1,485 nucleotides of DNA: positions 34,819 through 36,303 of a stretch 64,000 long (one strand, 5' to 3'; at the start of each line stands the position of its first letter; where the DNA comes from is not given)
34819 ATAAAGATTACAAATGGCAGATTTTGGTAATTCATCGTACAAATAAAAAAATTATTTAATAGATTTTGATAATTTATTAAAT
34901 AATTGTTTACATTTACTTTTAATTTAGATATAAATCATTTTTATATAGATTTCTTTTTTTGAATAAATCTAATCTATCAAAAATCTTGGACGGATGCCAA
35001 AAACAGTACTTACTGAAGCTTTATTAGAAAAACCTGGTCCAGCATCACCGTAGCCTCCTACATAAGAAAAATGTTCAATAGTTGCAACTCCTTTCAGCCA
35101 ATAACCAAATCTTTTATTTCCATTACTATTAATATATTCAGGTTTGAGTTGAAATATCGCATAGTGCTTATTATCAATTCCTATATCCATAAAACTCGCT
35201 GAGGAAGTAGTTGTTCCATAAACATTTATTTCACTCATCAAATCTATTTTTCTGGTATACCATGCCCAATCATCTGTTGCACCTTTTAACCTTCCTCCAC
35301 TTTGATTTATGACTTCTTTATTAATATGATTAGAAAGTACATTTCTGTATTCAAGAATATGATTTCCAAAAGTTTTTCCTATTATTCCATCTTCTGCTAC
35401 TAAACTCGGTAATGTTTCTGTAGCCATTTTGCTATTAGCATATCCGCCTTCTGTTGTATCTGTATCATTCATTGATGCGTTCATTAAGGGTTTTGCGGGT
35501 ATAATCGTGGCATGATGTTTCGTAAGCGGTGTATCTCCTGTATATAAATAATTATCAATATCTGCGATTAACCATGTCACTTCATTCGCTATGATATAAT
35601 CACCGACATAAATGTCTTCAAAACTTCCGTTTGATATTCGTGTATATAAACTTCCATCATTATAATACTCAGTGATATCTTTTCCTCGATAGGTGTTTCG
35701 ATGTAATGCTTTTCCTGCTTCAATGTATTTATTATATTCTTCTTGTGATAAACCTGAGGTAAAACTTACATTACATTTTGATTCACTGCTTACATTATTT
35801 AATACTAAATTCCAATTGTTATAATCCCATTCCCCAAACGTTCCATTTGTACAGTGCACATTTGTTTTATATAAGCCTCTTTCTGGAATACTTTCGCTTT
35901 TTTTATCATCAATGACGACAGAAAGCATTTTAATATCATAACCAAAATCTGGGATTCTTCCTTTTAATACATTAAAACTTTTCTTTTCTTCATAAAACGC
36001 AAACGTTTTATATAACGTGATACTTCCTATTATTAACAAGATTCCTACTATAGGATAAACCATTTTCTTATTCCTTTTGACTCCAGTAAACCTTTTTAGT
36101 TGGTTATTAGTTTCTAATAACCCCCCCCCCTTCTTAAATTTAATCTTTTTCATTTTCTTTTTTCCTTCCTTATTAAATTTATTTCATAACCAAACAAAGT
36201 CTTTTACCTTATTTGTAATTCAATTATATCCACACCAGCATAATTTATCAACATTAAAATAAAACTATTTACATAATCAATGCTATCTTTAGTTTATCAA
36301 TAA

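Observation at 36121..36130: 10-G homopolymeric tracts in the 5' coding region set the translational frame of the first ATG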

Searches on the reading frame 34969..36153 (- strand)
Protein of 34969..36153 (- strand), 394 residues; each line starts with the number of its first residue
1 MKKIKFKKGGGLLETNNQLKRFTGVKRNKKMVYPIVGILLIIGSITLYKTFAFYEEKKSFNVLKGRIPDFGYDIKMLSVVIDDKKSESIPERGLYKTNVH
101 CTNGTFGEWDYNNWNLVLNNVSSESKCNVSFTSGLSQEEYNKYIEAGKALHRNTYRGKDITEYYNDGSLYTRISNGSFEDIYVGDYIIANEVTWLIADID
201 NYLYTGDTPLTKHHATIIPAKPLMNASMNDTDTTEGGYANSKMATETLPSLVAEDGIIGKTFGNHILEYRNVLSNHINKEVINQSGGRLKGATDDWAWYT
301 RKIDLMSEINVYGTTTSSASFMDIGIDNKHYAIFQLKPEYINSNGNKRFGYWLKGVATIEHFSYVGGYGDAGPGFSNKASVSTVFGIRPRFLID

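Call 13: search_protein_families(library=pfam, proteins=[window:34969-36153:-], max_evalue=0.1)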
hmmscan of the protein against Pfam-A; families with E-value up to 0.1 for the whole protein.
window:34969-36153:- (394 aa): 1 family
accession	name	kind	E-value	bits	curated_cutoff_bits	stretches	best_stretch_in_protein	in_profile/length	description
PF11429.13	Colicin_D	-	0.058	14.2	25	0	138-167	28-57/84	Colicin D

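Call 14: find_homologous_proteins(query=window:34969-36153:-)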
Query window:34969-36153:- (394 aa): 394 proteins with E <= 0.001 among 4008 candidates; the best 120 are listed.
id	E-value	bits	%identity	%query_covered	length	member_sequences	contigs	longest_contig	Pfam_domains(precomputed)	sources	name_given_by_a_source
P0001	1.7e-245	832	100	92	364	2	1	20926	-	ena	-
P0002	4.7e-198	676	80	98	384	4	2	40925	-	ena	-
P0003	1.3e-196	671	79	98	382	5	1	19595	-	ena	-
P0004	1.0e-194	665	76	97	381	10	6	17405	-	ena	-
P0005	3.4e-194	663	77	98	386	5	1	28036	-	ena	-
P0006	6.9e-194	662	77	97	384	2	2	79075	-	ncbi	-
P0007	7.4e-194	662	77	98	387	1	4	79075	-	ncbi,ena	-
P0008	1.2e-193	662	81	93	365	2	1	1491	-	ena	-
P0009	2.9e-191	654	75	98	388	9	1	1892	-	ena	-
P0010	4.1e-191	653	76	100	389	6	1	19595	-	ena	-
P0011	8.4e-190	649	79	91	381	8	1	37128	-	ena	-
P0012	1.3e-181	622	75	92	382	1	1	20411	-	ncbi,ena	-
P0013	5.6e-181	620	75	92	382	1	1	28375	-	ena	-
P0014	2.8e-179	614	73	97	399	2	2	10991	-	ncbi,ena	-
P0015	7.0e-175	600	73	88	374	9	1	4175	-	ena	-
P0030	7.8e-163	560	68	98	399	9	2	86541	-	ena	-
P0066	5.0e-138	479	61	98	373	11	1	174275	-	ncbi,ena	-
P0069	5.7e-137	475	58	95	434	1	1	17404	PF19789.7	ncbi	-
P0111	2.0e-109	384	52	88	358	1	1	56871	-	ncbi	-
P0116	9.1e-107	376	48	95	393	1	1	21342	-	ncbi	-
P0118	2.1e-105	371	49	89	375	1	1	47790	-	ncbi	-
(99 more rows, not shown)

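Call 19: find_encoding_contigs(protein=P0001, flank=3000, max_places=6)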
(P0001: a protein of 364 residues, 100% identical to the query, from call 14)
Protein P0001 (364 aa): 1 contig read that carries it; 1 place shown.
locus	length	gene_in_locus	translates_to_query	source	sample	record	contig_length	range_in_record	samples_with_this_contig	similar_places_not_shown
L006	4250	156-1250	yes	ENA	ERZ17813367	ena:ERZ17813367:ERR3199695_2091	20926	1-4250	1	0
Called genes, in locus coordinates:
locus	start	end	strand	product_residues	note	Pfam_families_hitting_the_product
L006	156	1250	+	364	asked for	-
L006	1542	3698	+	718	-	PF02861:Clp_N, PF13191:AAA_16 (weak), PF23569:NBD_SMAX1, PF00004:AAA, PF17871:AAA_lid_9, PF00004:AAA, PF07724:AAA_2, PF07728:AAA_5, +12 more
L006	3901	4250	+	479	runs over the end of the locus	PF00749:tRNA-synt_1c, PF19269:Anticodon_2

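Call 20: find_encoding_contigs(protein=P0006, flank=3000, max_places=6)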
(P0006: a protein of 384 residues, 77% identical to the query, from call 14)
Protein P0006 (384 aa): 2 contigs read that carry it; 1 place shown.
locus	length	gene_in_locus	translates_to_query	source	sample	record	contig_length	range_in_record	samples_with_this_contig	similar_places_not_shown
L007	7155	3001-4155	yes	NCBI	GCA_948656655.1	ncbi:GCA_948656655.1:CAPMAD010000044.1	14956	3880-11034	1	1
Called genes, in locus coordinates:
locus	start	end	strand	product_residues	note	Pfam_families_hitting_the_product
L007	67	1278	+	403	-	PF00162:PGK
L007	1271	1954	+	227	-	PF00121:TIM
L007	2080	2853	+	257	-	PF00072:Response_reg, PF08769:Spo0A_C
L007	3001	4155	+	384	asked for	-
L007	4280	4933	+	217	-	PF01464:SLT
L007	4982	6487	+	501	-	PF01676:Metalloenzyme, PF06415:iPGM_N, PF01663:Phosphodiest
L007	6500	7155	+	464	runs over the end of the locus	PF12733:Cadherin-like (weak)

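Call 25: list_cluster_members(proteins=[P0001, P0002, P0003, P0004, P0005, P0009, P0010, P0011, P0030, P0066])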
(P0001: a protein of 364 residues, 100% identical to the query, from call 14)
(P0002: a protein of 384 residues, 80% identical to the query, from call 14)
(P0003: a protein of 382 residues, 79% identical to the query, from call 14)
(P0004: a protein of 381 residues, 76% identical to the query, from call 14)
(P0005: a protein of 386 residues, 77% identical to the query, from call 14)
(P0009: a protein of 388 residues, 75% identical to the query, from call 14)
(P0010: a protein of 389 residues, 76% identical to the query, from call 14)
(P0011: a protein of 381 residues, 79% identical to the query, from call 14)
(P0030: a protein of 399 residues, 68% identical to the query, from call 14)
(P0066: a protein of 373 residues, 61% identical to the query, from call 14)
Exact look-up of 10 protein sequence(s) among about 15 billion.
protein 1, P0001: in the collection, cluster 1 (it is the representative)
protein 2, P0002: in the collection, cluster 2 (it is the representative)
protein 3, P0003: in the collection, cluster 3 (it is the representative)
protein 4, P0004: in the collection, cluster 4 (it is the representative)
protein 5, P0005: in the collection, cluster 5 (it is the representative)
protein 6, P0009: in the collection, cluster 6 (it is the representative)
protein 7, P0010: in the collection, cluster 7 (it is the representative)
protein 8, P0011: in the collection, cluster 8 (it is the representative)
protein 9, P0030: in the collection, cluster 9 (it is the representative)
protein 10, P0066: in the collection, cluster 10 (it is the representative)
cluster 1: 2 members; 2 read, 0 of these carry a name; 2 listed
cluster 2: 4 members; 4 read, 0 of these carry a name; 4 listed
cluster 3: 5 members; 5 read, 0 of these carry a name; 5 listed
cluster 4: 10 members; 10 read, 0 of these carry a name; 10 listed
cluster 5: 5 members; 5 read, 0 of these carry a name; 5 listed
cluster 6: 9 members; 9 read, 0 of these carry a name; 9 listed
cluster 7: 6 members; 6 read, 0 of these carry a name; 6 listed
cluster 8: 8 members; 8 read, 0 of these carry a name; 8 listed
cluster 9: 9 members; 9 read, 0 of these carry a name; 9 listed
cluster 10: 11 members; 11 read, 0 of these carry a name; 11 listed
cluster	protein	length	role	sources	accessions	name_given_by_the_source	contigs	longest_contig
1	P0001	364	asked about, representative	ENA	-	-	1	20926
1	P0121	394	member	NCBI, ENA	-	-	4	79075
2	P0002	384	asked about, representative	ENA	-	-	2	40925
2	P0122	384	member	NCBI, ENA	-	-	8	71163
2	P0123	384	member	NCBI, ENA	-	-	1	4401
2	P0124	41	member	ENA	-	-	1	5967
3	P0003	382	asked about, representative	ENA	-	-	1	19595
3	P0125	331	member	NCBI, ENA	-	-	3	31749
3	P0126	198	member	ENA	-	-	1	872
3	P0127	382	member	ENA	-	-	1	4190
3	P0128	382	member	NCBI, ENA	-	-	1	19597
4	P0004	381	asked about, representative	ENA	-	-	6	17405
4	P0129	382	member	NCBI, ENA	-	-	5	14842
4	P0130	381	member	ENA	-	-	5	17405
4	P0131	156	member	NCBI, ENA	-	-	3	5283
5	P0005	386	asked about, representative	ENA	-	-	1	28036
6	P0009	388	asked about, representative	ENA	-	-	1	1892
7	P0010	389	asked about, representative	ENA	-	-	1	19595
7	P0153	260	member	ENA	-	-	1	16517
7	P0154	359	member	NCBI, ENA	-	-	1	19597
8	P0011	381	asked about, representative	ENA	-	-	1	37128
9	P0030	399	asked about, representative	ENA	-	-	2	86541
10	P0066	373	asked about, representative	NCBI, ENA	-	-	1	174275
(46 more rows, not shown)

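Call 27: find_encoding_contigs(protein=P0153, flank=1500, max_places=6)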
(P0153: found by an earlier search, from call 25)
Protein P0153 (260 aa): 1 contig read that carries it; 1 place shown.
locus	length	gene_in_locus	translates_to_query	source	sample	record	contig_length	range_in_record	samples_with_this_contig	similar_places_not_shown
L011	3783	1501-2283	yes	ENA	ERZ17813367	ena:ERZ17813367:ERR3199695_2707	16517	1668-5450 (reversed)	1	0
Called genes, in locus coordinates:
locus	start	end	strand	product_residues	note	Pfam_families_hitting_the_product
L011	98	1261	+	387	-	-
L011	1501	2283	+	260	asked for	-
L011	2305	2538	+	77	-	-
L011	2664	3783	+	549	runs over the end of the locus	PF02824:TGS, PF00485:PRK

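Call 28: find_encoding_contigs(protein=P0154, flank=1500, max_places=6)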
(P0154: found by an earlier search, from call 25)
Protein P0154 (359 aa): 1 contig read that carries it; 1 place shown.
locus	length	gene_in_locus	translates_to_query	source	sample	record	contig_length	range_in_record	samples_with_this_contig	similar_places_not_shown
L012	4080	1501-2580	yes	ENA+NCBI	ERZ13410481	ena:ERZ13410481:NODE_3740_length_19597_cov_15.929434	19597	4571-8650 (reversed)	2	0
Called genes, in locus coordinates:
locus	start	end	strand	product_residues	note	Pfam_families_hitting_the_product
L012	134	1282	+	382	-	-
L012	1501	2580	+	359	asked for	-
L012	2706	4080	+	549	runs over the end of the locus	PF02824:TGS (weak), PF00485:PRK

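Call 29: find_encoding_contigs(protein=P0010, flank=1500, max_places=6)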
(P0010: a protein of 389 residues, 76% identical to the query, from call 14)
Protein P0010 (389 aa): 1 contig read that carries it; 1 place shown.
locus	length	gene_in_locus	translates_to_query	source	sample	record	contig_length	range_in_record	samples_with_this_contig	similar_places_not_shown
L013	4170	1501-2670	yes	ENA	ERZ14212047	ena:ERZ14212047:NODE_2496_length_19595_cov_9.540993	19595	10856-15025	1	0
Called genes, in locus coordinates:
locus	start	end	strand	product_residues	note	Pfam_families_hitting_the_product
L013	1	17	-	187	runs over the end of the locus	PF00574:CLP_protease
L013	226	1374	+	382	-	-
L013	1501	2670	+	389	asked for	-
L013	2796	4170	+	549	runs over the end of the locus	PF02824:TGS (weak), PF00485:PRK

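Call 37: find_encoding_contigs(protein=window:34969-36153:-, flank=1000, max_places=10)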
Protein window:34969-36153:- (394 aa): 4 contigs read that carry it; 1 place shown.
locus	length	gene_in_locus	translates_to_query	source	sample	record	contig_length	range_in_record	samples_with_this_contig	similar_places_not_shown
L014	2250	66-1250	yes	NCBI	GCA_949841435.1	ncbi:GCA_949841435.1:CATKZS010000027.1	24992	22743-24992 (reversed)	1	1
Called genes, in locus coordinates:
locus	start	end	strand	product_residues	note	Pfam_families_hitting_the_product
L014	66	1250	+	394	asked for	-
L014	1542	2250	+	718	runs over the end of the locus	PF02861:Clp_N, PF13191:AAA_16 (weak), PF23569:NBD_SMAX1, PF00004:AAA, PF17871:AAA_lid_9, PF00004:AAA, PF07724:AAA_2, PF07728:AAA_5, +12 more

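Call 45: predict_structure(alignment_id=A2)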
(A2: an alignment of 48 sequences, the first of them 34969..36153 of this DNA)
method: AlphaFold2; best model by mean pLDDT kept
length: 394 residues; sequences in the alignment: 48
mean_pLDDT: 76.3   pTM: 0.71
mean pLDDT of the five models: 76.3, 74.9, 74.8, 70.6, 70.5
residues with pLDDT >= 90: 124; 70-90: 156; 50-70: 40; < 50: 74
segments of 3 or more residues with pLDDT < 50: 1-25, 27-29, 52-74, 309-326, 375-378
pLDDT, mean of each block of 10 residues (from residue 1): 39 41 48 64 61 37 37 59 83 89 83 80 78 91 88 92 96 91 96 96 86 95 94 86 96 98 95 85 65 82 76 33 48 88 88 82 80 55 87 96
secondary structure, 60 per line:
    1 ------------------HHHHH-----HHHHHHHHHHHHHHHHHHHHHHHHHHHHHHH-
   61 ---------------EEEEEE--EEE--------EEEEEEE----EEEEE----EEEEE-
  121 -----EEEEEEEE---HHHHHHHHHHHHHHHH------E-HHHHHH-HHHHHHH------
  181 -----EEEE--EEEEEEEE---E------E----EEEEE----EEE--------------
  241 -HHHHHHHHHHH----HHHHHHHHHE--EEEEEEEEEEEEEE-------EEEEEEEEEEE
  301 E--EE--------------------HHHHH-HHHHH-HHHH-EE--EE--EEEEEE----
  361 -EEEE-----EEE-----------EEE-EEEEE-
elements in order: H19-23 H29-59 E76-81 E84-86 E95-101 E106-110 E115-119 E126-133 H137-152 H161-166 H168-174 E186-189 E192-199 E215-219 E224-226 H242-252 H257-265 E269-282 E290-301 H326-330 H332-336 H338-341 E351-356 E362-365 E371-373 E385-387 E389-393

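Call 46: find_encoding_contigs(protein=P0118, flank=1500, max_places=4)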
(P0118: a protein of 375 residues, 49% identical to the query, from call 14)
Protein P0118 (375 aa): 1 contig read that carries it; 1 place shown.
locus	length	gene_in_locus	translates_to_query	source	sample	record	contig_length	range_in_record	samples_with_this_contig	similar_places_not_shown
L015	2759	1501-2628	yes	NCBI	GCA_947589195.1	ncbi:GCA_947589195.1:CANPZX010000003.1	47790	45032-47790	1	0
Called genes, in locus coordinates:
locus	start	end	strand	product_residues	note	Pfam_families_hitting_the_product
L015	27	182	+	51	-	-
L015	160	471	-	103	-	-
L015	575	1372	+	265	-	PF01551:Peptidase_M23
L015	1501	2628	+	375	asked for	-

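Call 47: find_encoding_contigs(protein=P0111, flank=1500, max_places=4)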
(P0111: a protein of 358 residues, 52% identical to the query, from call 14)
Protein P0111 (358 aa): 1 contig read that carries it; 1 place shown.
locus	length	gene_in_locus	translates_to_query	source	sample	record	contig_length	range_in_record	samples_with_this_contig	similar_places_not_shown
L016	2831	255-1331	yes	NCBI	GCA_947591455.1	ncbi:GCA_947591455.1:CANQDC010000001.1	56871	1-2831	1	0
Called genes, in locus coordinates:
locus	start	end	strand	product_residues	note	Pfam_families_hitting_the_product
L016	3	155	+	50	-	?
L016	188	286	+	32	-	-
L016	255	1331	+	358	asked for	-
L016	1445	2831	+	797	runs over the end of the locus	PF01055:Glyco_hydro_31_2nd, PF21365:Glyco_hydro_31_3rd, PF17137:DUF5110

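Call 51: fold_search(model_id=the predicted structure, library=pdb)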
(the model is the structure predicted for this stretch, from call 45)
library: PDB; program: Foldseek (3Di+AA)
matches with E <= 10: 264; with E <= 0.001: 0
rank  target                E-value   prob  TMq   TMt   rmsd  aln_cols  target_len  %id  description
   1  5szh_B                7.0e-01  0.07  0.08  0.17  12.0       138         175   12  Structure of human Rab1b in complex with the bMERB domain of Mical-cL (released 2016-08-24)
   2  7u06_l                8.4e-01  0.06  0.09  0.15  12.1       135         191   12  Structure of the yeast TRAPPII-Rab11/Ypt32 complex in the closed/open state (composite structure) (released 2022-04-27)
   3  9ltp_B                9.5e-01  0.07  0.10  0.17  11.0       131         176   10  Crystal structure of human RAB43 in GDP-AlF3 transition state complex with USP6NL TBC domain (released 2026-01-14)
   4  4i1o_A                9.5e-01  0.06  0.08  0.14  10.7       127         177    9  Crystal structure of the Legionella pneumophila GAP domain of LepB in complex with Rab1b bound to GDP and BeF3 (released 2013-01-16)
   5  9ltq_A                1.0e+00  0.04  0.10  0.16  10.0       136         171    8  Crystal structure of human RAB43 in complex with GppNHp (released 2026-01-14)
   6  9ltq_B                1.1e+00  0.03  0.10  0.16  11.5       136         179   12  Crystal structure of human RAB43 in complex with GppNHp (released 2026-01-14)
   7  9ax5_C                1.3e+00  0.04  0.07  0.11   8.3        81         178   11  Cryo-EM structure of Phospholipase C epsilon PH-C terminus in complex with RhoA-GTP (released 2025-03-12)
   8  4lhw_B                1.4e+00  0.05  0.08  0.16  10.5       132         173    8  Crystal structure of Rab8 in its active GppNHp-bound form (released 2013-10-09)
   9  8a4a_B                1.4e+00  0.04  0.09  0.15  10.8       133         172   10  Structure of human Rep15 in complex with bovine Rab3C. (released 2022-08-10)
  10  1z2c_A                1.4e+00  0.02  0.08  0.12  11.2       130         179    8  Crystal structure of mDIA1 GBD-FH3 in complex with RhoC-GMPPNP (released 2005-05-10)
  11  1ow3_B                1.4e+00  0.03  0.09  0.15  10.8       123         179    7  Crystal Structure of RhoA.GDP.MgF3-in Complex with RhoGAP (released 2003-05-06)
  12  7u05_L                1.5e+00  0.04  0.09  0.15  11.7       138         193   14  Structure of the yeast TRAPPII-Rab11/Ypt32 complex in the closed/closed state (composite structure) (released 2022-04-27)
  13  221p                  1.6e+00  0.03  0.10  0.17  10.8       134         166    7  THREE-DIMENSIONAL STRUCTURES OF H-RAS P21 MUTANTS: MOLECULAR BASIS FOR THEIR INABILITY TO FUNCTION AS SIGNAL SWITCH MOLE (released 1994-01-31)
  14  3rwo_B                1.6e+00  0.02  0.09  0.14  11.2       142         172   14  Crystal structure of YPT32 in complex with GDP (released 2011-10-26)
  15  2bme_C                1.7e+00  0.03  0.10  0.16  10.1       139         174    9  high resolution structure of GppNHp-bound human Rab4a (released 2005-04-25)
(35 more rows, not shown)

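Call 54: search_protein_families(library=ncbifam, proteins=[window:34969-36153:-], max_evalue=1)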
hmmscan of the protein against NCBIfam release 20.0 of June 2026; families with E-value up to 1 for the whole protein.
window:34969-36153:- (394 aa): 1 family
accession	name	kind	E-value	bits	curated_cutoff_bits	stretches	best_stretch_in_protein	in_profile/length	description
TIGR00038.1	efp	equivalog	0.03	14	185.8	1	136-199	45-108/184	elongation factor P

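Call 55: search_protein_families(library=phrogs, proteins=[window:34969-36153:-], max_evalue=0.1)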
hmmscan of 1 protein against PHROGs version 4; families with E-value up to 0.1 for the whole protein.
window:34969-36153:- (394 aa): 1 family
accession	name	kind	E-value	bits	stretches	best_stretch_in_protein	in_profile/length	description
phrog_29671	-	unknown function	0.03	15.5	1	35-54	11-30/59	-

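Call 76: search_protein_representatives(protein=window:34969-36153:-)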
Query: 394 residues. Proteins with E-value up to 0.001 (for the whole library): 2853; up to 1e-10: 1831; up to 1e-30: 162. The best 150 are listed.
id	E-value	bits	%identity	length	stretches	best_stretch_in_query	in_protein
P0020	1.2e-172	590.9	68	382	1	9-393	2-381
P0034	3.0e-160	550.0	87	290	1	9-286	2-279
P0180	1.2e-92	327.4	51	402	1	20-393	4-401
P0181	1.8e-92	326.9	54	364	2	76-246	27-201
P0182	1.6e-88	313.9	61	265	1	118-393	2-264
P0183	1.8e-88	313.7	56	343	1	67-394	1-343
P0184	1.7e-83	297.3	51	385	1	35-393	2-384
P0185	8.9e-80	285.1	54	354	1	67-393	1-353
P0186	3.5e-72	260.1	69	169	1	47-213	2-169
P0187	6.0e-69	249.4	60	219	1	173-394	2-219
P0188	1.6e-65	238.2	52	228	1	18-234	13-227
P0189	1.4e-61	225.2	49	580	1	136-394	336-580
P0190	4.8e-56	206.9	51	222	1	169-394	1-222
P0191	6.4e-53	196.7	42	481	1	106-394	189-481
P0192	1.0e-50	189.4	42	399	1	147-394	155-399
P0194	6.0e-48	180.3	48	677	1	137-339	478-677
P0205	5.0e-41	157.5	41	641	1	132-394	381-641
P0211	9.9e-40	153.2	43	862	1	145-393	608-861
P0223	6.0e-38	147.4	42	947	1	149-393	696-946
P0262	4.1e-34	134.8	38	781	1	130-393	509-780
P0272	1.6e-33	132.8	38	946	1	136-393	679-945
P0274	2.1e-33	132.4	41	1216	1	141-392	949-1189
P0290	2.9e-32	128.7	43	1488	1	144-372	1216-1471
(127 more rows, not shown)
